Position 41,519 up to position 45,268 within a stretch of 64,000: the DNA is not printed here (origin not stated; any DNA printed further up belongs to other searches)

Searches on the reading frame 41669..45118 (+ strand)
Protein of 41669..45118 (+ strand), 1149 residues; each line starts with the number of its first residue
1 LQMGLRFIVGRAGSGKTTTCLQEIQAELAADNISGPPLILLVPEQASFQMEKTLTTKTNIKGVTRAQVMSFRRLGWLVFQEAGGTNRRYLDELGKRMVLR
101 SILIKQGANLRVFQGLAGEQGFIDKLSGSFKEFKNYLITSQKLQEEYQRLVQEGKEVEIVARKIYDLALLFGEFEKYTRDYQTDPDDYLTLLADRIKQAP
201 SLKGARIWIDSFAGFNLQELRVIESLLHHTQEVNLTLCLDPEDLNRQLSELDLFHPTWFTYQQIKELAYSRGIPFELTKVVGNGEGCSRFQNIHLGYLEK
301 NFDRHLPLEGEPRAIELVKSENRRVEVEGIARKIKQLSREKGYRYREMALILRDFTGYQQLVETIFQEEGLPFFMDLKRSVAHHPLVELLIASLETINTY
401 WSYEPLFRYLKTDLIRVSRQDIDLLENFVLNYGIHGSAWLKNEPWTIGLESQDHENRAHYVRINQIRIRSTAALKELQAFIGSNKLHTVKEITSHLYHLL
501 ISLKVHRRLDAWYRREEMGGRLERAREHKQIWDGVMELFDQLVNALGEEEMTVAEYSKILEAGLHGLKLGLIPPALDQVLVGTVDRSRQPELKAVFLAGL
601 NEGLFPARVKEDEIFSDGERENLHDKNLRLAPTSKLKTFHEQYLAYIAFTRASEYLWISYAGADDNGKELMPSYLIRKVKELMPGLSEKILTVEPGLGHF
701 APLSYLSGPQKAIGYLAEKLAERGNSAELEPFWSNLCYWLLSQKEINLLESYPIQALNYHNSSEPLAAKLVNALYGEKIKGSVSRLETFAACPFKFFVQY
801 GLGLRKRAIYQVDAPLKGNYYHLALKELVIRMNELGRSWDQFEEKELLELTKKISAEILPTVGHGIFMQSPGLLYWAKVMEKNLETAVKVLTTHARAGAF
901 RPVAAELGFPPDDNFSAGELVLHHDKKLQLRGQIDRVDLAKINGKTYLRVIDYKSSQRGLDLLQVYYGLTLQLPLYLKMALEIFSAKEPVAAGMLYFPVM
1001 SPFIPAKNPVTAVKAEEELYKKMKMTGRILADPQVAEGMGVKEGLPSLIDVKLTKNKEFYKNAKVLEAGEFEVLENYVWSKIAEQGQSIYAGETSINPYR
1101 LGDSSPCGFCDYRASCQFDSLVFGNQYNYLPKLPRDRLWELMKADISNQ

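Call 76: search_protein_families(library=pfam, proteins=[window:41669-45118:+], max_evalue=0.0001)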
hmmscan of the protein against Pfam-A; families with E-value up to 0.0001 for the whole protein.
window:41669-45118:+ (1149 aa): 3 families
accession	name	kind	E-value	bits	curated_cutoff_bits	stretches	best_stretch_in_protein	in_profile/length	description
PF21445.3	ADDB_N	-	4.7e-90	302.1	26.6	1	7-299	1-290/290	ADDB, N-terminal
PF12705.13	PDDEXK_1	-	2.2e-40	139.6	22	1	782-1117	3-247/247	PD-(D/E)XK nuclease superfamily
PF13361.12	UvrD_C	-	7.1e-16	59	25.6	1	310-661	39-348/350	UvrD-like helicase C-terminal domain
